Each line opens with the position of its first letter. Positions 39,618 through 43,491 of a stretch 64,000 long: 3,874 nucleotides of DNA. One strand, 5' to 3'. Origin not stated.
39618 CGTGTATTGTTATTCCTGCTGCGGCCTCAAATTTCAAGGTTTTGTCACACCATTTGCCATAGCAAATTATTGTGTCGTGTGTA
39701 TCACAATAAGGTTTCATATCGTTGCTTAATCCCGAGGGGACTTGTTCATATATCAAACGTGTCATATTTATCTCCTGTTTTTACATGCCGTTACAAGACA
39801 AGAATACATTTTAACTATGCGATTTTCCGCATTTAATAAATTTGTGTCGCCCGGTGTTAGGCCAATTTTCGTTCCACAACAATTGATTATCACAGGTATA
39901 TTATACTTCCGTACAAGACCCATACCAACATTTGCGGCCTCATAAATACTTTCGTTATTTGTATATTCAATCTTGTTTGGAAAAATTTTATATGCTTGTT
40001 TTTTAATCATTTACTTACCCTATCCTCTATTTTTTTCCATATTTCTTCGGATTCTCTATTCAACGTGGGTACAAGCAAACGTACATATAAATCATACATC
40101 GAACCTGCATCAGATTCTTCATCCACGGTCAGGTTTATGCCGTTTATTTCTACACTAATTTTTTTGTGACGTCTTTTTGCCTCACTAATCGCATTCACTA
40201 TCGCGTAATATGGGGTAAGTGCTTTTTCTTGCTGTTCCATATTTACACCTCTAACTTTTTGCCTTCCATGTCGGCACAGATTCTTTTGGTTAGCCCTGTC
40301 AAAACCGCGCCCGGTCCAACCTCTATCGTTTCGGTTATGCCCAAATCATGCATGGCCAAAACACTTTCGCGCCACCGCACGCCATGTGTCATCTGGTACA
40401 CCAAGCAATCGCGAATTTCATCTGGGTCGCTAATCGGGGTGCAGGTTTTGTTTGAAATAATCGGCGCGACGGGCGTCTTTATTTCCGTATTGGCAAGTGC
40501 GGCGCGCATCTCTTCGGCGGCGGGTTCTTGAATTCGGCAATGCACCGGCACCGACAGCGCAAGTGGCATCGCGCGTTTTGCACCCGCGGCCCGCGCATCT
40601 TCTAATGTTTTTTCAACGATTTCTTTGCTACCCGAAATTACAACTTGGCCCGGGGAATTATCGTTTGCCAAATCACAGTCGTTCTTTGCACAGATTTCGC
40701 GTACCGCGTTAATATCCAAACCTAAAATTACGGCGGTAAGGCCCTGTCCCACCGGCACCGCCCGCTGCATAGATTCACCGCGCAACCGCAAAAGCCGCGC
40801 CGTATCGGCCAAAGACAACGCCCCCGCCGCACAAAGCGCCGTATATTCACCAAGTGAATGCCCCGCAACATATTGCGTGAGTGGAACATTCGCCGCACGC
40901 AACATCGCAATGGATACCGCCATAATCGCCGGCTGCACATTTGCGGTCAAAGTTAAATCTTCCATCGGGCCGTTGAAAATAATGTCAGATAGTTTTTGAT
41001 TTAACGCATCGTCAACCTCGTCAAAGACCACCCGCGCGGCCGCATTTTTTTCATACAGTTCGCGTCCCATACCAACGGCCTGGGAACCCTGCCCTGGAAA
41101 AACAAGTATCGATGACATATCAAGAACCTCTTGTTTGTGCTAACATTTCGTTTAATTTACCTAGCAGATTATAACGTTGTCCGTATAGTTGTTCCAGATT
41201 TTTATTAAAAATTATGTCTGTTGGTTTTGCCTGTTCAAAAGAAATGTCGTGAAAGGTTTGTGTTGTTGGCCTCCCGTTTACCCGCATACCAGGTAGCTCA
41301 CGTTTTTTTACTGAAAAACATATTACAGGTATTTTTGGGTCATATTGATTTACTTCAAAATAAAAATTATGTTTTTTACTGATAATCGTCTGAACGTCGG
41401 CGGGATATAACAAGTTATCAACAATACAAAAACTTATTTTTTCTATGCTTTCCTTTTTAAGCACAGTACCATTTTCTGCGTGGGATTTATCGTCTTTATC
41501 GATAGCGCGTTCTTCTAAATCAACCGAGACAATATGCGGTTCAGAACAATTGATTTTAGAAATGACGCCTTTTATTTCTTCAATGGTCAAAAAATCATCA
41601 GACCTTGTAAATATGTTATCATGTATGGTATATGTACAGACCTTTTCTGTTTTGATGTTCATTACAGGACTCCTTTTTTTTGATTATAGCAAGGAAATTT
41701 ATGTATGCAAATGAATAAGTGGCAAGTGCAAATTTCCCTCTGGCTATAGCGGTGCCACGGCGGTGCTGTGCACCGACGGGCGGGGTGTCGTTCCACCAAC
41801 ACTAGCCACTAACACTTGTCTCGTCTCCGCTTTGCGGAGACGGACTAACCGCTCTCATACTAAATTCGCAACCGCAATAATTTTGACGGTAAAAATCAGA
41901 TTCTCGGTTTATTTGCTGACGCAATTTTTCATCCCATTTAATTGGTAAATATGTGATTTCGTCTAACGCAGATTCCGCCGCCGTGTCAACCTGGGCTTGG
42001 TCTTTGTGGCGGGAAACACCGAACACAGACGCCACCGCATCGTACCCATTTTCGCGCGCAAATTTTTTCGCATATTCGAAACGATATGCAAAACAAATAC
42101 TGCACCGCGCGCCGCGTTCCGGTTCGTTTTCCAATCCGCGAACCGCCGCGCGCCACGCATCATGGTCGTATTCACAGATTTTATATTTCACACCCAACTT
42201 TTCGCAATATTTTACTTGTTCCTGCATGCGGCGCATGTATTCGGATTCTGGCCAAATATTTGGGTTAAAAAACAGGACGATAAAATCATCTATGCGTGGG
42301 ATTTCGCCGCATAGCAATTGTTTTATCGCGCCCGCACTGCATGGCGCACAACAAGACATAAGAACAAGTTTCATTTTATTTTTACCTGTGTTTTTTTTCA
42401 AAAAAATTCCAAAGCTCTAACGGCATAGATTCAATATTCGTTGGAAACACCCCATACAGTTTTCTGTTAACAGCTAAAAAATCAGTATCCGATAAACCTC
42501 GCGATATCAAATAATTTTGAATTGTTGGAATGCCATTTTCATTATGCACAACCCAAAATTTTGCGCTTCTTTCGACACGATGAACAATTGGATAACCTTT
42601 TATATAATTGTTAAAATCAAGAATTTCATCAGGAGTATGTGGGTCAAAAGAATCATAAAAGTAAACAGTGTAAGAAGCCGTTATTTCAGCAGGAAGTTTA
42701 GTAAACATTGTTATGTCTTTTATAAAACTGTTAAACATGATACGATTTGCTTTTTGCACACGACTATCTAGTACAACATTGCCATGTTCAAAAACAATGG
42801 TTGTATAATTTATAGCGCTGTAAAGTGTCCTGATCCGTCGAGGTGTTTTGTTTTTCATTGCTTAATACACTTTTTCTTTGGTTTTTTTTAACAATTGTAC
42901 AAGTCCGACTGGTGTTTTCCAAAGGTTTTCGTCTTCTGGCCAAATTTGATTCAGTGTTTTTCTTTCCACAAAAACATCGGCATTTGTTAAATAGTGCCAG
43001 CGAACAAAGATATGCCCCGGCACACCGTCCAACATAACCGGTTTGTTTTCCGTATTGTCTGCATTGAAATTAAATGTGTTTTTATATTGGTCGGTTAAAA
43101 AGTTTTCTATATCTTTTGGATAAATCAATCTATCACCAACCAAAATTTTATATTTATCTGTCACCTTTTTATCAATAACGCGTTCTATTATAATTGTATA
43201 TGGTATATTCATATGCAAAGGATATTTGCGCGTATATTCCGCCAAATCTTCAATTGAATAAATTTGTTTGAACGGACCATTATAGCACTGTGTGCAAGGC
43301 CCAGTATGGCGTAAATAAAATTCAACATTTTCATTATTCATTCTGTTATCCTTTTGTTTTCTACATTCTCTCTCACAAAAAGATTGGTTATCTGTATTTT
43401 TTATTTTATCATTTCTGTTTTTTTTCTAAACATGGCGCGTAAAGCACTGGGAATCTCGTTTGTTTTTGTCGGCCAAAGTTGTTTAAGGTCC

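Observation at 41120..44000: Lineage-specific paralogous ORFan family interleaved with housekeeping genes (metG-X-X-X-queH-X-fabD)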

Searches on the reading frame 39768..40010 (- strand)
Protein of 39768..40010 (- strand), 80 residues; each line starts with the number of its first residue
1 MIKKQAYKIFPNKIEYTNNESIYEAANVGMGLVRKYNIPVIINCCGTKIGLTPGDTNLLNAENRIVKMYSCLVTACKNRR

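Call 4: search_protein_families(library=pfam, proteins=[window:39768-40010:-], max_evalue=1)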
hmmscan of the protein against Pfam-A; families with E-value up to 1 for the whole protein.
window:39768-40010:- (80 aa): 1 family
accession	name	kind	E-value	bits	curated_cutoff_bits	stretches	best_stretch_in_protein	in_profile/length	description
PF21785.3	Bflower_2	-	0.18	12.1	38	1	6-66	4-60/112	5-fold beta-flower protein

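Call 5: search_protein_families(library=ncbifam, proteins=[window:39768-40010:-], max_evalue=1)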
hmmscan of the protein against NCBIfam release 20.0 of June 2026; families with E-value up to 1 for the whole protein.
window:39768-40010:- (80 aa): 0 families

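Call 45: search_protein_families(library=padloc, proteins=[window:39768-40010:-], max_evalue=1)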
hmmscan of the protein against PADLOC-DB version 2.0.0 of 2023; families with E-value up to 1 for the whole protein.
window:39768-40010:- (80 aa): 0 families

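Call 46: search_protein_families(library=phrogs, proteins=[window:39768-40010:-], max_evalue=1)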
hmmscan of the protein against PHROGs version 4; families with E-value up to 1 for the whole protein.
window:39768-40010:- (80 aa): 1 family
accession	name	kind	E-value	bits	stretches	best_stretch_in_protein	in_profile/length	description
phrog_37914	-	head and packaging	0.04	15.1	1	4-16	14-26/46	major head protein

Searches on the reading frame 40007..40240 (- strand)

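Call 4: search_protein_families(library=pfam, proteins=[window:40007-40240:-], max_evalue=1)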
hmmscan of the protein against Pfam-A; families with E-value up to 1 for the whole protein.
window:40007-40240:- (77 aa): 1 family
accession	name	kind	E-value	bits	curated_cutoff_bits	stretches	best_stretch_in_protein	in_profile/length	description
PF22727.1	NCH2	-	0.17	12.5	27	0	2-32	55-85/96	NACHT C-terminal Helical domain 2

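Call 5: search_protein_families(library=ncbifam, proteins=[window:40007-40240:-], max_evalue=1)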
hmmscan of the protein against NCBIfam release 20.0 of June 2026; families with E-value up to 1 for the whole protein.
window:40007-40240:- (77 aa): 2 families
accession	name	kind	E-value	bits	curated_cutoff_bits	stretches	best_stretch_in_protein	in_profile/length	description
NF010604.0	PRK14000.1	equivalog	0.012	15.2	342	1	7-56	127-176/185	K(+)-transporting ATPase subunit C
NF006767.1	PRK09289.1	equivalog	0.039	13.2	155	1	21-62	130-165/192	riboflavin synthase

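Call 45: search_protein_families(library=padloc, proteins=[window:40007-40240:-], max_evalue=1)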
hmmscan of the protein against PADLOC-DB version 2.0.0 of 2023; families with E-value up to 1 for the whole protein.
window:40007-40240:- (77 aa): 0 families

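Call 46: search_protein_families(library=phrogs, proteins=[window:40007-40240:-], max_evalue=1)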
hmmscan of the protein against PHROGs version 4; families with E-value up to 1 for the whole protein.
window:40007-40240:- (77 aa): 2 families
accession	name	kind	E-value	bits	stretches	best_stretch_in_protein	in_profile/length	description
phrog_14162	-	unknown function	0.013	17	1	31-75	35-78/95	-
phrog_3501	-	unknown function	0.21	12.6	1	1-35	24-58/85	-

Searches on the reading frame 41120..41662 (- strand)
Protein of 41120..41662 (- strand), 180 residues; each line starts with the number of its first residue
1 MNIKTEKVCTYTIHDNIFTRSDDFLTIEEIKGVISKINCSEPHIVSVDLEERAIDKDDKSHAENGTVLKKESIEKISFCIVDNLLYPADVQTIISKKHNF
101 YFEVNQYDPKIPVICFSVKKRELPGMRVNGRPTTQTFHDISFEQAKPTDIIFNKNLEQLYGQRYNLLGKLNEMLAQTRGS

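Call 4: search_protein_families(library=pfam, proteins=[window:41120-41662:-], max_evalue=1)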
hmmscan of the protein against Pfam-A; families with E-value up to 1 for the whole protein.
window:41120-41662:- (180 aa): 1 family
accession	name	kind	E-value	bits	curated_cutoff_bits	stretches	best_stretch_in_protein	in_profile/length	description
PF05768.20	Glrx-like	-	0.085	13.6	26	1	47-128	29-67/77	Glutaredoxin-like domain (DUF836)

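Call 5: search_protein_families(library=ncbifam, proteins=[window:41120-41662:-], max_evalue=1)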
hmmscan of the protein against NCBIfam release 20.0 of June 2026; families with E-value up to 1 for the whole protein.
window:41120-41662:- (180 aa): 0 families

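Call 45: search_protein_families(library=padloc, proteins=[window:41120-41662:-], max_evalue=1)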
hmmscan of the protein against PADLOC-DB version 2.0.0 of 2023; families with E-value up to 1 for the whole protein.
window:41120-41662:- (180 aa): 0 families

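Call 46: search_protein_families(library=phrogs, proteins=[window:41120-41662:-], max_evalue=1)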
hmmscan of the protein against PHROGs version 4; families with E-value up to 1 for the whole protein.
window:41120-41662:- (180 aa): 2 families
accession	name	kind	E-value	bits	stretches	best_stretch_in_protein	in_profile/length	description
phrog_21362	-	unknown function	0.14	12.2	1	120-166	68-111/321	-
phrog_10142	-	unknown function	0.29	12.1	0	15-50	21-57/60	-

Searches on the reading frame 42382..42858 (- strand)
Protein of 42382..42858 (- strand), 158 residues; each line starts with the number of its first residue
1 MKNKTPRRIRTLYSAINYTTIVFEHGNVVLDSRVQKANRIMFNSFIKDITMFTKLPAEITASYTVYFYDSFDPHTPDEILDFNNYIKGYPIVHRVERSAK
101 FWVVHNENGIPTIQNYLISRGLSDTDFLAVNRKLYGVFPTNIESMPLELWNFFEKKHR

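Call 4: search_protein_families(library=pfam, proteins=[window:42382-42858:-], max_evalue=1)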
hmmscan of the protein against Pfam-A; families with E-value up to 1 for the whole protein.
window:42382-42858:- (158 aa): 1 family
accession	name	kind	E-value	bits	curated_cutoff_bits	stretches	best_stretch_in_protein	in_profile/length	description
PF18127.6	NAMPT_N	-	0.17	12.6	25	1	13-49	41-77/98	Nicotinamide phosphoribosyltransferase, N-terminal domain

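Call 5: search_protein_families(library=ncbifam, proteins=[window:42382-42858:-], max_evalue=1)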
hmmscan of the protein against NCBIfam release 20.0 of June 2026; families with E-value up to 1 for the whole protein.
window:42382-42858:- (158 aa): 1 family
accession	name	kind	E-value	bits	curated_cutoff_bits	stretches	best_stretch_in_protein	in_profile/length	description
NF045494.1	AcCoALig_Archglob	equivalog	0.12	10.7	1200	1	21-54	190-223/665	acetate--CoA ligase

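Call 45: search_protein_families(library=padloc, proteins=[window:42382-42858:-], max_evalue=1)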
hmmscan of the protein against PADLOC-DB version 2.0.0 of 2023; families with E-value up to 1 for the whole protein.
window:42382-42858:- (158 aa): 0 families

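Call 46: search_protein_families(library=phrogs, proteins=[window:42382-42858:-], max_evalue=1)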
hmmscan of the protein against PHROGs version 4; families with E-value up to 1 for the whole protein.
window:42382-42858:- (158 aa): 2 families
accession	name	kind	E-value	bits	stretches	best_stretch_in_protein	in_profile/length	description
phrog_6542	-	other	0.012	15.2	1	44-122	68-146/435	protease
phrog_38567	-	unknown function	0.29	12.8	1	55-82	58-85/115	-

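Call 62: find_homologous_proteins(query=window:42382-42858:-, max_evalue=0.01)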
Query window:42382-42858:- (158 aa): 1 proteins with E <= 0.01 among 6 candidates.
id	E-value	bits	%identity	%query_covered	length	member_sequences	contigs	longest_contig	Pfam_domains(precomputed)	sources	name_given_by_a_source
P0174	7.8e-99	346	97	100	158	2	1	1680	-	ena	-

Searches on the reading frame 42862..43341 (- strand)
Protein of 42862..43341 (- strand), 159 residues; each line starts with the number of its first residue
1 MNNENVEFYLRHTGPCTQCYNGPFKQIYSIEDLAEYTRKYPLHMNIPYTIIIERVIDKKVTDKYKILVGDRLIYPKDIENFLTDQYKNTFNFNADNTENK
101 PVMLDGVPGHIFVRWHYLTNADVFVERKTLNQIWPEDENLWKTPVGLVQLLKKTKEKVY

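Call 4: search_protein_families(library=pfam, proteins=[window:42862-43341:-], max_evalue=1)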
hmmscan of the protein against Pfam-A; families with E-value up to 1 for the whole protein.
window:42862-43341:- (159 aa): 1 family
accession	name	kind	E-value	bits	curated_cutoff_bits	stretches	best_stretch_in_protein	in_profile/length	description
PF15592.11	Imm41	-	0.085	13.3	26.9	1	31-66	34-71/112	Immunity protein 41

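Call 5: search_protein_families(library=ncbifam, proteins=[window:42862-43341:-], max_evalue=1)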
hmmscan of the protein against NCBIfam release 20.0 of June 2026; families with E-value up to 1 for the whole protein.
window:42862-43341:- (159 aa): 0 families

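Call 45: search_protein_families(library=padloc, proteins=[window:42862-43341:-], max_evalue=1)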
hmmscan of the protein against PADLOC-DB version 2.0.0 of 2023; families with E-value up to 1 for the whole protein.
window:42862-43341:- (159 aa): 0 families

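Call 46: search_protein_families(library=phrogs, proteins=[window:42862-43341:-], max_evalue=1)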
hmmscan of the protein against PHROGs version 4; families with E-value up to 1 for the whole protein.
window:42862-43341:- (159 aa): 1 family
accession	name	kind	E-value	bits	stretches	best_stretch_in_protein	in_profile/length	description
phrog_35696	-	unknown function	0.011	17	1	65-155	48-140/161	-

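Call 85: predict_structure(alignment_id=A3)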
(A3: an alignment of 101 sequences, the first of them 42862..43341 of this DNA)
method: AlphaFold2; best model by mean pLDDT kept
length: 159 residues; sequences in the alignment: 101
mean_pLDDT: 92.0   pTM: 0.86
mean pLDDT of the five models: 92.0, 91.0, 90.6, 90.3, 90.3
residues with pLDDT >= 90: 125; 70-90: 25; 50-70: 9; < 50: 0
segments of 3 or more residues with pLDDT < 50: none
pLDDT, mean of each block of 10 residues (from residue 1): 84 81 88 95 91 95 97 97 95 95 93 95 97 90 95 82
secondary structure, 60 per line:
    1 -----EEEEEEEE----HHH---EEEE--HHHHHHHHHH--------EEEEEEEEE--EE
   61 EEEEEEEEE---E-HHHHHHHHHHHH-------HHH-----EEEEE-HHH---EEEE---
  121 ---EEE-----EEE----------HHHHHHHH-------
elements in order: E6-13 E24-27 H30-39 E48-56 E59-69 H75-86 E102-106 E114-117 E124-126 E132-134 H145-152
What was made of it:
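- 42862..43341 (-): X2, family member of subfamily A, 159 aa. AF2 pLDDT 92, pTM 0.86 (call 85).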

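Call 87: fold_search(model_id=the predicted structure, library=pdb)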
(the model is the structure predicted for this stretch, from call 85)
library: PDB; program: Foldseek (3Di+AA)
matches with E <= 10: 1075; with E <= 0.001: 0
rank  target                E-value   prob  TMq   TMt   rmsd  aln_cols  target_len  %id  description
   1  6kf3_B                9.6e-02  0.20  0.19  0.04  13.8        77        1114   16  Cryo-EM structure of Thermococcus kodakarensis RNA polymerase (released 2020-07-01)
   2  7nit_A                1.7e-01  0.57  0.24  0.04   9.4        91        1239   15  X-ray structure of a multidomain BbgIII from Bifidobacterium bifidum (released 2021-12-22)
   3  7oqy_B                1.8e-01  0.13  0.17  0.03  12.7        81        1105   16  Cryo-EM structure of the cellular negative regulator TFS4 bound to the archaeal RNA polymerase (released 2021-08-25)
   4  7wqp_R                1.9e-01  0.57  0.25  0.38   4.5        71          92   11  Adeno-associated virus serotype PHP.eB in complex with AAVR (released 2022-06-15)
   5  4qiw_B                1.9e-01  0.13  0.17  0.03  12.5        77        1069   14  Crystal structure of euryarchaeal RNA polymerase from Thermococcus kodakarensis (released 2014-10-08)
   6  7ok0_B                1.9e-01  0.11  0.16  0.03  12.2        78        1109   17  Cryo-EM structure of the Sulfolobus acidocaldarius RNA polymerase at 2.88 A (released 2021-08-25)
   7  7nit_B                2.3e-01  0.51  0.24  0.04   9.4        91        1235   15  X-ray structure of a multidomain BbgIII from Bifidobacterium bifidum (released 2021-12-22)
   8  7nit_D                2.3e-01  0.47  0.24  0.03   9.4        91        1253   15  X-ray structure of a multidomain BbgIII from Bifidobacterium bifidum (released 2021-12-22)
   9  5jip_B                2.3e-01  0.33  0.23  0.13   8.7        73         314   12  Crystal structure of the Clostridium perfringens spore cortex lytic enzyme SleM (released 2016-08-10)
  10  5dmy_A                2.5e-01  0.44  0.23  0.05  11.5        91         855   13  Beta-galactosidase - construct 33-930 (released 2016-10-05)
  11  8orq_B                2.5e-01  0.12  0.17  0.03  13.2        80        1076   18  Cryo-EM structure of Pyrococcus furiosus apo form RNA polymerase open clamp conformation (released 2024-04-24)
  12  7nit_F                2.6e-01  0.47  0.24  0.04   9.4        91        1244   15  X-ray structure of a multidomain BbgIII from Bifidobacterium bifidum (released 2021-12-22)
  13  6quc_A                2.6e-01  0.44  0.23  0.05  10.7        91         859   14  Truncated beta-galactosidase III from Bifidobacterium bifidum (released 2020-03-18)
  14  2erj_F                2.6e-01  0.33  0.24  0.20   5.7        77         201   12  Crystal structure of the heterotrimeric interleukin-2 receptor in complex with interleukin-2 (released 2006-02-21)
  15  2erj_B                2.6e-01  0.33  0.24  0.20   5.7        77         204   12  Crystal structure of the heterotrimeric interleukin-2 receptor in complex with interleukin-2 (released 2006-02-21)
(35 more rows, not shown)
